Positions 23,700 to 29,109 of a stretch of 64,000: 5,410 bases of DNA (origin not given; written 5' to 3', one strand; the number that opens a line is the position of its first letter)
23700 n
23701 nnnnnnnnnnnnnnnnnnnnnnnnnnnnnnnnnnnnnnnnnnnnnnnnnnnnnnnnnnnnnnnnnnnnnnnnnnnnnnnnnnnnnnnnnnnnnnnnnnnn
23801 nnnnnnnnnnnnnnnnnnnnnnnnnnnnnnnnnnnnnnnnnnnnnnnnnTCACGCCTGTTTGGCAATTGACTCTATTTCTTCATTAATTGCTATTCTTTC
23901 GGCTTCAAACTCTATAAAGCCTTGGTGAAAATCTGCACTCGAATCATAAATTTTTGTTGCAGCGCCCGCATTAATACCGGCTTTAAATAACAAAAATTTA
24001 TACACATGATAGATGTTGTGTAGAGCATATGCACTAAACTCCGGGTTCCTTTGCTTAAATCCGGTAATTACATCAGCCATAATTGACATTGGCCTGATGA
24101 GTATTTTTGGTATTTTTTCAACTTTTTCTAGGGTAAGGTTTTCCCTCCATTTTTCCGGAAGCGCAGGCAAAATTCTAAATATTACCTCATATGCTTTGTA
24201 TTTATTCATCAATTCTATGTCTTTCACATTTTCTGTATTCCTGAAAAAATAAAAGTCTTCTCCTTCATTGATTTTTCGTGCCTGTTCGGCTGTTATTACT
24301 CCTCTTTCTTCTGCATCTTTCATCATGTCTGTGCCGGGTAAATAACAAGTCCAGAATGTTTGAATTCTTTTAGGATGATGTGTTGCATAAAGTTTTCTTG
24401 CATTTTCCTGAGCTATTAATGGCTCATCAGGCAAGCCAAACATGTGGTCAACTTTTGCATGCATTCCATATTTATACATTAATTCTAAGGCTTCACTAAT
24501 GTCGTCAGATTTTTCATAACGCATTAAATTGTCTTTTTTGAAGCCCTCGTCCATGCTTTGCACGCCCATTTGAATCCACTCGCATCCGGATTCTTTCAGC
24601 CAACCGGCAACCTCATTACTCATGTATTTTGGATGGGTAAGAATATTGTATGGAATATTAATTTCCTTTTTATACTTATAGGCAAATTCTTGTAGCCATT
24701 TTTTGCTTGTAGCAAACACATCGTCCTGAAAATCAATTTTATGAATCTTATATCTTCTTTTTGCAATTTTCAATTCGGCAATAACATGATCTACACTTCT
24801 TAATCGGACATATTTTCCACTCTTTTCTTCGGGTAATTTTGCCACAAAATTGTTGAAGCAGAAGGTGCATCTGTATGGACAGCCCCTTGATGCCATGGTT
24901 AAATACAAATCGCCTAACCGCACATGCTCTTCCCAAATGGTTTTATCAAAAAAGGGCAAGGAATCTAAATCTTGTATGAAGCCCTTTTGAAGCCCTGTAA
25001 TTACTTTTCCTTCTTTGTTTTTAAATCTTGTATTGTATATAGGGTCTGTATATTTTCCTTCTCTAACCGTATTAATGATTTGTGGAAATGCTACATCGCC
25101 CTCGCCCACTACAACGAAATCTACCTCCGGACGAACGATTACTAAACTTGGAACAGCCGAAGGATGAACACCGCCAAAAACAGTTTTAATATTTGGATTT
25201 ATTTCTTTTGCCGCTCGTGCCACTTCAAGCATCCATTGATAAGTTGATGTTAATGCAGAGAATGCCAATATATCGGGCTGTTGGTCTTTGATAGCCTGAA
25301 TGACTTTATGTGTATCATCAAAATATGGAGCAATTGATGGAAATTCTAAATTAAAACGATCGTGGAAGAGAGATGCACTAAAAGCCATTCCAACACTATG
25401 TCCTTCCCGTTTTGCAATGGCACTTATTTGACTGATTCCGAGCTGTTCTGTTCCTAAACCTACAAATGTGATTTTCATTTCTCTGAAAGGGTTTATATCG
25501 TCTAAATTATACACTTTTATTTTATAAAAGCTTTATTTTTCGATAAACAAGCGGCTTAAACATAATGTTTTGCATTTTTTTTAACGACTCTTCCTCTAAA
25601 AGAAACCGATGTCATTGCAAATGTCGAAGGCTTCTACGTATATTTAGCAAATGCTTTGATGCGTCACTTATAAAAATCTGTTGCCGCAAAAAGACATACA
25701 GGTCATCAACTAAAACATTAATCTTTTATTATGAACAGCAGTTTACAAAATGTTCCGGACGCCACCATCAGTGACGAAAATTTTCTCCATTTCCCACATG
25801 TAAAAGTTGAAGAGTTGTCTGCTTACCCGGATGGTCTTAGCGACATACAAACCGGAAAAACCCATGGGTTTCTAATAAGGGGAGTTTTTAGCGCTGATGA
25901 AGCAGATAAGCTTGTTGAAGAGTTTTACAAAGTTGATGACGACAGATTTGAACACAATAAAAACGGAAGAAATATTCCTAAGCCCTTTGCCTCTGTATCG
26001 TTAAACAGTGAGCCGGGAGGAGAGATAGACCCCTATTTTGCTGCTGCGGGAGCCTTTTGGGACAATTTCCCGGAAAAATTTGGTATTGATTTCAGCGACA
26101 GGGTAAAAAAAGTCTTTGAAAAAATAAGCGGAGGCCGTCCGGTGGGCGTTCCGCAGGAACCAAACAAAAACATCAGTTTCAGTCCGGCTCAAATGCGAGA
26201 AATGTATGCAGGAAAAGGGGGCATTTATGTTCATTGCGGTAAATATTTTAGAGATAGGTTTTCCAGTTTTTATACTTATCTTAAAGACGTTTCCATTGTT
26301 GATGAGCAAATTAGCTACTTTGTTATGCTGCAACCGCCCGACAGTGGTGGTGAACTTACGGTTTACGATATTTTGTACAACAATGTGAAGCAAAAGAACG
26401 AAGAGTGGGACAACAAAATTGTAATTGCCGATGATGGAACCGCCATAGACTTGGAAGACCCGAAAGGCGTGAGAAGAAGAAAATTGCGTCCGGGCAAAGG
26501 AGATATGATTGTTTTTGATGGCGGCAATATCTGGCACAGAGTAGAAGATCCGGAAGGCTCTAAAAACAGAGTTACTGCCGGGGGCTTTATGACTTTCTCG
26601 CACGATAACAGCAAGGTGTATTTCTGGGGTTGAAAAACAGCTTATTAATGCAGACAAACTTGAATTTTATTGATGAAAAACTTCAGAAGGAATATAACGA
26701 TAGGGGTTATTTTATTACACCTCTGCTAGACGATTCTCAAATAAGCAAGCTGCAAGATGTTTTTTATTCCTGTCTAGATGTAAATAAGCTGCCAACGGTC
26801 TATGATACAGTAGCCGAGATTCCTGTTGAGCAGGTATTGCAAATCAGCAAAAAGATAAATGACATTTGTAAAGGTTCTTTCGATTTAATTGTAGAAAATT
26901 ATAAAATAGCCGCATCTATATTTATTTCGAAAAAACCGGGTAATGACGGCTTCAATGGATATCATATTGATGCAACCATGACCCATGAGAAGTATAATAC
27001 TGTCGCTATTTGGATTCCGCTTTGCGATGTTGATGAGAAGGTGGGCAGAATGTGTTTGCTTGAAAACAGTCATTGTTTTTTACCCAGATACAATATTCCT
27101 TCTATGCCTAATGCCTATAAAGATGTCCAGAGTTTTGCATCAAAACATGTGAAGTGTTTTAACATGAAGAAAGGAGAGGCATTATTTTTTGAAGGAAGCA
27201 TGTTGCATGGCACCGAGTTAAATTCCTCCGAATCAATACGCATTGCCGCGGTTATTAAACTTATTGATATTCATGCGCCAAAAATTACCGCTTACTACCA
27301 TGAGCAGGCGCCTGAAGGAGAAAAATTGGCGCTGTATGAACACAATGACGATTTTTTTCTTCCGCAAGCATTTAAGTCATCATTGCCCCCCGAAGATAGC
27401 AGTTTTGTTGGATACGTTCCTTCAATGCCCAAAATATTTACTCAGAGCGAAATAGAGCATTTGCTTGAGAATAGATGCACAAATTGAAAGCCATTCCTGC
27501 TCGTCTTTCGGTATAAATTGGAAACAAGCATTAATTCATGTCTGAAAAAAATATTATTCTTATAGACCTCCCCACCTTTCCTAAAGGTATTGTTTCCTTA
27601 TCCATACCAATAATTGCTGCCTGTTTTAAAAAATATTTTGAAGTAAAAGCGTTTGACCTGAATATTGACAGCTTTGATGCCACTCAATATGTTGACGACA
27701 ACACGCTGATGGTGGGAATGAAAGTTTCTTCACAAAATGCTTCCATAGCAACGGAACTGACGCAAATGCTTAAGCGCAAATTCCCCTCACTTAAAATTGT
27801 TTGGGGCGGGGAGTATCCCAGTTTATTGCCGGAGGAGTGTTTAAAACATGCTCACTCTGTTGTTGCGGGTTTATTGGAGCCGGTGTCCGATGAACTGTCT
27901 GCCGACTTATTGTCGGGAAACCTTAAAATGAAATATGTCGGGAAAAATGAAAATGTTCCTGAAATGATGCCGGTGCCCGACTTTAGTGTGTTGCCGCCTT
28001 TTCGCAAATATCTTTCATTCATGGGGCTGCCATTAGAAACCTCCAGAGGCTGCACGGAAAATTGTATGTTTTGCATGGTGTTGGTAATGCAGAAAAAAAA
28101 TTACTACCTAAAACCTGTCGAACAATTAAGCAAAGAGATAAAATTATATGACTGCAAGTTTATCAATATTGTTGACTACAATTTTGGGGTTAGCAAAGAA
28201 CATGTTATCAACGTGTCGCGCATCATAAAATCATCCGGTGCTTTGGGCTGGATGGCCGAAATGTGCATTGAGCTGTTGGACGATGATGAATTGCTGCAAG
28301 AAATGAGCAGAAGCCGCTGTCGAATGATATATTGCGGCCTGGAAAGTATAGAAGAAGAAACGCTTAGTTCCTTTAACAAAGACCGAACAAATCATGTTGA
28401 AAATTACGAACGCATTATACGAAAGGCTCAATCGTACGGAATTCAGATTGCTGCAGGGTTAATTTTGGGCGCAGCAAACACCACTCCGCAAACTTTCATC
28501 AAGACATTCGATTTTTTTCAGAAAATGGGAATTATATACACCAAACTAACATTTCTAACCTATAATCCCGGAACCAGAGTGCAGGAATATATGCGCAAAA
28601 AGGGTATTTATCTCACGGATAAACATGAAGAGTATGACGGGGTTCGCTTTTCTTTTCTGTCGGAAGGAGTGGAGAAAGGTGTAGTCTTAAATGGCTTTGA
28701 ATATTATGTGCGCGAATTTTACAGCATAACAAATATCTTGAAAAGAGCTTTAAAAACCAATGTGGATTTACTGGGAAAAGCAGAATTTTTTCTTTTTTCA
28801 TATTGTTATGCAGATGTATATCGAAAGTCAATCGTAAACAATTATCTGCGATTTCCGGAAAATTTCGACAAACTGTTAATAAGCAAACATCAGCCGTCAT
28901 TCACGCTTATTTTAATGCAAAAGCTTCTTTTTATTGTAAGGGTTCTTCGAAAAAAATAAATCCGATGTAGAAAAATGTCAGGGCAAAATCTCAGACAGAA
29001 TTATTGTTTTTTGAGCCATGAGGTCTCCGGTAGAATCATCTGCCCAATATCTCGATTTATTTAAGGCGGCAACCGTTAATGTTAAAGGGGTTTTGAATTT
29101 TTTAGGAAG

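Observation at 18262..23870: Tandem array of PhyH-type dioxygenase paralogs wrapped around the ABC permease gene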

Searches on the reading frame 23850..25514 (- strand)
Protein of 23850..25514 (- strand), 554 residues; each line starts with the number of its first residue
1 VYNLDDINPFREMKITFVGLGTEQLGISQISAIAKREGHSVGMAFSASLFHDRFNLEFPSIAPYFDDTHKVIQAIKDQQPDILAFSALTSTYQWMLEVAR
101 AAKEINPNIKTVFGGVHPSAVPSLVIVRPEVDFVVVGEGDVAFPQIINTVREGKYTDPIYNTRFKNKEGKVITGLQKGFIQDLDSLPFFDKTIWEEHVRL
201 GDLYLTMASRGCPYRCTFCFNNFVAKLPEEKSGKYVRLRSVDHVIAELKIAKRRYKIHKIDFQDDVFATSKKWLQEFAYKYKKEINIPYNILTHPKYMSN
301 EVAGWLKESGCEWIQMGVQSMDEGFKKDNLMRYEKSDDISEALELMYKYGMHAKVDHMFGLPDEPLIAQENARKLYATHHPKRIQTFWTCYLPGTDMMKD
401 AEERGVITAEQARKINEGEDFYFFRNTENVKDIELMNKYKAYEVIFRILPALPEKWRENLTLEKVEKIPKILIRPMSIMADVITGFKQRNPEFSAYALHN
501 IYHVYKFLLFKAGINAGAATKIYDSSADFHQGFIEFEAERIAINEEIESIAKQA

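Call 7: search_protein_families(library=pfam, proteins=[window:23850-25514:-], max_evalue=0.001)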
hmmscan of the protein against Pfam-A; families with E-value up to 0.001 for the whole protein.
window:23850-25514:- (554 aa): 2 families
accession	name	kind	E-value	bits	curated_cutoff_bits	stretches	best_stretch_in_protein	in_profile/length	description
PF02310.24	B12-binding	-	9.6e-22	77.5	32.1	1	24-146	14-120/121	B12 binding domain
PF04055.27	Radical_SAM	-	3.6e-17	63.5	29.5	1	209-365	4-155/166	Radical SAM superfamily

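Call 32: search_protein_families(library=ncbifam, proteins=[window:23850-25514:-], max_evalue=0.00001)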
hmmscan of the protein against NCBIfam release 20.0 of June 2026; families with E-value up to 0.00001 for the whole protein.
window:23850-25514:- (554 aa): 20 families
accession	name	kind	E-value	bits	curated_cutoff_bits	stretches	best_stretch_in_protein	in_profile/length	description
TIGR03471.1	HpnJ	equivalog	1.2e-32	113.4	577.6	1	44-417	38-403/472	hopanoid biosynthesis associated radical SAM protein HpnJ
NF033712.0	B12_rSAM_KedN5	subfamily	2.4e-26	92.1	700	1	72-439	55-426/624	KedN5 family methylcobalamin-dependent radical SAM C-methyltransferase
TIGR04013.1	B12_SAM_MJ_1487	hypoth_equivalog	5.9e-26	91.2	251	1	69-253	32-194/382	TIGR04013 family B12-binding domain/radical SAM domain-containing protein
NF050148.1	rSAM_ApyD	equivalog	4.5e-25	88.1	750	1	24-372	25-359/645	RiPP biosynthesis radical SAM protein ApyD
TIGR02026.1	BchE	equivalog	1.6e-23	83.4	481.35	1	69-412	53-397/497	magnesium-protoporphyrin IX monomethyl ester anaerobic oxidative cyclase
NF038361.1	rSAM_Sden_1168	equivalog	7.2e-23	80.9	575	1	73-427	134-499/560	Sden_1168 family B12-binding radical SAM P-methyltransferase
TIGR04072.2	rSAM_ladder_B12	equivalog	9.8e-23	80.5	360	1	88-412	75-383/443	lipid biosynthesis B12-binding/radical SAM protein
TIGR03975.1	rSAM_ocin_1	subfamily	1.4e-22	80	281.85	1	69-323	118-375/606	RiPP maturation radical SAM C-methyltransferase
TIGR04479.1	bcpD_PhpK_rSAM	subfamily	7e-18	64.3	600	1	61-383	92-413/504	PhpK family radical SAM P-methyltransferase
TIGR04014.1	B12_SAM_MJ_0865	equivalog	2.3e-17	62.9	360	1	71-364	30-321/434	methyl-coenzyme M reductase glutamine C-methyltransferase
TIGR04385.1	B12_rSAM_cofa1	equivalog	1.7e-14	53.9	450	1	102-410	93-403/438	B12 lower ligand biosynthesis radical SAM protein BzaD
TIGR04367.1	HpnR_B12_rSAM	equivalog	3e-11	42.5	650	1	68-355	49-329/490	hopanoid C-3 methylase HpnR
TIGR04295.1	B12_rSAM_oligo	hypoth_equivalog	6.4e-11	41.6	400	1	110-324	103-307/422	TIGR04295 family B12-binding domain-containing radical SAM protein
TIGR04190.1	B12_SAM_Ta0216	equivalog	1.8e-10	40.1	500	1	95-363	96-378/554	TIGR04190 family B12-binding domain/radical SAM domain protein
TIGR04428.1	B12_rSAM_trp_MT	equivalog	8.6e-10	37.6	500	1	198-367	211-386/558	tryptophan 2-C-methyltransferase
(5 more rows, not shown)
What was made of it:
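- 23850..25514 (-): B12-binding radical SAM enzyme, convergent with E (21-nt 3' overlap). call 7; call 32 (best match HpnJ, below cut-off)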

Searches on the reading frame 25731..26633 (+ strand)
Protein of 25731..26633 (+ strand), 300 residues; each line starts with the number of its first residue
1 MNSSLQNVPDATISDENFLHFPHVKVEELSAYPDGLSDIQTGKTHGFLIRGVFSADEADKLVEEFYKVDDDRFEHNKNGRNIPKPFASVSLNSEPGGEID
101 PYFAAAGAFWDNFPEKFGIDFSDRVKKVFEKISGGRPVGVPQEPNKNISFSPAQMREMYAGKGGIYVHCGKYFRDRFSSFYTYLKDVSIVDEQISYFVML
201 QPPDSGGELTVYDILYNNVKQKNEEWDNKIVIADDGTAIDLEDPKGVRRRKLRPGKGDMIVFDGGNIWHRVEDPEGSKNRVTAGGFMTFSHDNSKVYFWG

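Call 7: search_protein_families(library=pfam, proteins=[window:25731-26633:+], max_evalue=0.001)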
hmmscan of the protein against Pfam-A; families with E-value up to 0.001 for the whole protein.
window:25731-26633:+ (300 aa): 2 families
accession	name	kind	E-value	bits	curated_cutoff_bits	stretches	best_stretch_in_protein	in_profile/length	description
PF22814.2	WelO5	-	1.3e-64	218.9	27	1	23-300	3-277/277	Carrier-protein-independent halogenase WelO5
PF13640.12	2OG-FeII_Oxy_3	-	3.2e-05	25.3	27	1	191-287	27-97/98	2OG-Fe(II) oxygenase superfamily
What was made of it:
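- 25731..26633 (+): WelO5-like Fe/2OG enzyme with the halogenase-type His-x-Gly motif (VHCG). PF22814, 1.3e-64 (call 7).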

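Call 17: search_protein_families(library=ncbifam, proteins=[window:25731-26633:+], max_evalue=0.001)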
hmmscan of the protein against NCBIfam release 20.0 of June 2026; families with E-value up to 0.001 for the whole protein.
window:25731-26633:+ (300 aa): 0 families

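Call 42: search_solved_structures(query=window:25731-26630:+, max_evalue=0.001, show_alignments=2)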
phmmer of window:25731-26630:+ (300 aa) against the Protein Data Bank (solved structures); distinct sequences matched with E-value up to 0.001: 6.
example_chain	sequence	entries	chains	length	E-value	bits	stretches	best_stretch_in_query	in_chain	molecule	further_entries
8aut_A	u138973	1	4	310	1.2e-32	117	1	9-299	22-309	Oxidoreductase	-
8acv_A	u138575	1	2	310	1.6e-32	116.6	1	9-299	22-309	Oxidoreductase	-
5iqs_A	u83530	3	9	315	6.4e-32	114.6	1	9-299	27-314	WelO5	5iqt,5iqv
5j4r_A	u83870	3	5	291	6.6e-32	114.6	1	10-299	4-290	WelO5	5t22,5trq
6gem_A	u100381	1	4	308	1.6e-31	113.3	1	7-299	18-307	Oxidoreductase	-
5iqu_A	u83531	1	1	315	5.6e-31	111.5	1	9-299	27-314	WelO5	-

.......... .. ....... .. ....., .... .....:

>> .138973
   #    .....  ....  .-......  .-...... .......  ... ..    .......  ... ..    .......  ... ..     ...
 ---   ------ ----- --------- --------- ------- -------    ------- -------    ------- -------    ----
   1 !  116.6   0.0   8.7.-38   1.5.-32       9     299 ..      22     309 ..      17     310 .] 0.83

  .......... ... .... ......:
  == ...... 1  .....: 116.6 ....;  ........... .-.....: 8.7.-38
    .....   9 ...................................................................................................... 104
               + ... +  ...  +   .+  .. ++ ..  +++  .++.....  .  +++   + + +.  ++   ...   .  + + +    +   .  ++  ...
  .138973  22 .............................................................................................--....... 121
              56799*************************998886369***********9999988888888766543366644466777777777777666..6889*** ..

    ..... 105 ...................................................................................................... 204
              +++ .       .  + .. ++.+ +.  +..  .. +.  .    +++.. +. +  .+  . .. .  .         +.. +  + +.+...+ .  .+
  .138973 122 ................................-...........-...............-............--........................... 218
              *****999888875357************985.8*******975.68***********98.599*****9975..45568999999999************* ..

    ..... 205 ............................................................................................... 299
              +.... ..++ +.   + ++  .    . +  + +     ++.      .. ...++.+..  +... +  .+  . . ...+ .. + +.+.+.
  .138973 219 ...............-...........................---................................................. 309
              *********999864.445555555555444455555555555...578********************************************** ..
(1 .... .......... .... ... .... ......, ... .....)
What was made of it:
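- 25731..26633 (+): Aligned to HVG of solved WelO5-family structures, E 1e-32 (call 42).
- On Fe/2OG halogenases (SyrB2, WelO5, BesD type): The neighbouring WelO5-like gene (25731-26633) does have H-C-G, aligned to the HVG of solved WelO5-family structures (call 42).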

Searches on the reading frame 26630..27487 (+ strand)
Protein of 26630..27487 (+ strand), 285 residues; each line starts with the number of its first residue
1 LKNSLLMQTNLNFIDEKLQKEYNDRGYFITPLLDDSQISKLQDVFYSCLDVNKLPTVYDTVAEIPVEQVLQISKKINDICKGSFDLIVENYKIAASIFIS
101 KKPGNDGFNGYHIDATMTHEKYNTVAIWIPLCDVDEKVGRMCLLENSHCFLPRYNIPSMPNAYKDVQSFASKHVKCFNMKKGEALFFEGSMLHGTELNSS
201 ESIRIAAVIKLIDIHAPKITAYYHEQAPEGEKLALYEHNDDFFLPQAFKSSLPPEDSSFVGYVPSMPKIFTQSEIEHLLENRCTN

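Call 4: search_protein_families(library=pfam, proteins=[window:26630-27487:+], max_evalue=0.01)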
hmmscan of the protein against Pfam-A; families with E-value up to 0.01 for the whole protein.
window:26630-27487:+ (285 aa): 2 families
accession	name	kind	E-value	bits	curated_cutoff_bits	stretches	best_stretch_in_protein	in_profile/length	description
PF05721.19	PhyH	-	6.3e-12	46.7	22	1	96-206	91-213/213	Phytanoyl-CoA dioxygenase (PhyH)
PF13759.12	2OG-FeII_Oxy_5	-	0.0062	17.3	27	0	167-207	58-98/101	Putative 2OG-Fe(II) oxygenase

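Call 17: search_protein_families(library=ncbifam, proteins=[window:26648-27487:+], max_evalue=0.001)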
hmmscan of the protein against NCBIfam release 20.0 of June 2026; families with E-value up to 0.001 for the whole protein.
window:26648-27487:+ (279 aa): 1 family
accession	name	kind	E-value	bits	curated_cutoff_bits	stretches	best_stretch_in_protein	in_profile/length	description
TIGR04324.1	SpoChoClust_2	subfamily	2.6e-11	43.5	150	1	103-214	111-221/248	sporadic carbohydrate cluster 2OG-Fe(II) oxygenase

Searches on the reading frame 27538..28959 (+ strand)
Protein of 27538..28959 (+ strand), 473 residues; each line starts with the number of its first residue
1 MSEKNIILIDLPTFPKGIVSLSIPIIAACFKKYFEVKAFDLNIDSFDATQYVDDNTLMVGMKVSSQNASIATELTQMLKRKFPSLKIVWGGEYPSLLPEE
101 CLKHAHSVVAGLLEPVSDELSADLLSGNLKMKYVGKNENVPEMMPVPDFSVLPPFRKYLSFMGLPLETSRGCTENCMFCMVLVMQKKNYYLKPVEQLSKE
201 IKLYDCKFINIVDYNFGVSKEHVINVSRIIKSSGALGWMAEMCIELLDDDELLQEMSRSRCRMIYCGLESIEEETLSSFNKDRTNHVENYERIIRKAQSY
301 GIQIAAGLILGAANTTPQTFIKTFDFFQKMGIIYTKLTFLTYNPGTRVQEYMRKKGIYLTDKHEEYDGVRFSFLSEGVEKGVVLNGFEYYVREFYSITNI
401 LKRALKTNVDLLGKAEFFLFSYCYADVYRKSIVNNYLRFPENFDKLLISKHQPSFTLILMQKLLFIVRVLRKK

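Call 7: search_protein_families(library=pfam, proteins=[window:27538-28959:+], max_evalue=0.001)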
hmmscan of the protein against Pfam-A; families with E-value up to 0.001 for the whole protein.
window:27538-28959:+ (473 aa): 2 families
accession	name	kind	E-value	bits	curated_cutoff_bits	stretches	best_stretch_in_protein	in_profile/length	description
PF04055.27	Radical_SAM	-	4.1e-15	56.8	29.5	1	167-326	2-165/166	Radical SAM superfamily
PF02310.24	B12-binding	-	7.3e-09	35.9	32.1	1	20-110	14-110/121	B12 binding domain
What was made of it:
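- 27538..28959 (+): B12-binding radical SAM enzyme. call 7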

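Call 32: search_protein_families(library=ncbifam, proteins=[window:27538-28959:+], max_evalue=0.00001)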
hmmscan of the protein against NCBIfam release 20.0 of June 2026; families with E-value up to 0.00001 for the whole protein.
window:27538-28959:+ (473 aa): 17 families
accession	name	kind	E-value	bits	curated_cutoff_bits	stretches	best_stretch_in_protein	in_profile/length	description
TIGR03471.1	HpnJ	equivalog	6e-20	71.6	577.6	1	159-401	193-439/472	hopanoid biosynthesis associated radical SAM protein HpnJ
NF040546.1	rSAM_CUAEP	equivalog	1.3e-13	50.4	500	1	18-333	11-344/468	CUAEP/CCAEP-tail radical SAM (seleno)protein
TIGR04013.1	B12_SAM_MJ_1487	hypoth_equivalog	1.7e-13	50.2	251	1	46-226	35-220/382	TIGR04013 family B12-binding domain/radical SAM domain-containing protein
TIGR04479.1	bcpD_PhpK_rSAM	subfamily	2.9e-13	49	600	1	164-330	242-409/504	PhpK family radical SAM P-methyltransferase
NF050148.1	rSAM_ApyD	equivalog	3.7e-13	48.7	750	1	144-355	182-396/645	RiPP biosynthesis radical SAM protein ApyD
TIGR04367.1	HpnR_B12_rSAM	equivalog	2e-12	46.4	650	1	30-346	33-367/490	hopanoid C-3 methylase HpnR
TIGR04072.2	rSAM_ladder_B12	equivalog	4.3e-12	45.4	360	1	71-356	86-376/443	lipid biosynthesis B12-binding/radical SAM protein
NF040542.1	rSAM_RCCLKC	equivalog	4e-11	42.7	450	1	31-330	26-350/423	arsinothricin biosynthesis radical SAM protein ArsL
TIGR02026.1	BchE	equivalog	1.6e-10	40.5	481.35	1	167-331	198-366/497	magnesium-protoporphyrin IX monomethyl ester anaerobic oxidative cyclase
NF033070.1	rSAM_AprD4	equivalog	4.9e-09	35.6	500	1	166-358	199-396/456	AprD4 family radical SAM diol-dehydratase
TIGR04014.1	B12_SAM_MJ_0865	equivalog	5.4e-08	32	360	1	166-330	163-336/434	methyl-coenzyme M reductase glutamine C-methyltransferase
TIGR03957.1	rSAM_HmdB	equivalog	1.9e-06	27.3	320.9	1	175-331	53-210/317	5,10-methenyltetrahydromethanopterin hydrogenase cofactor biosynthesis protein HmdB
NF038361.1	rSAM_Sden_1168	equivalog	1.9e-06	26.7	575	1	164-333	283-454/560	Sden_1168 family B12-binding radical SAM P-methyltransferase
NF033712.0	B12_rSAM_KedN5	subfamily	2.2e-06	26.2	700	1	166-327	198-367/624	KedN5 family methylcobalamin-dependent radical SAM C-methyltransferase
TIGR01212.1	TIGR01212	equivalog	4.3e-06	26.1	180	1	263-366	140-240/302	tRNA modification radical SAM protein MnmL/YtqA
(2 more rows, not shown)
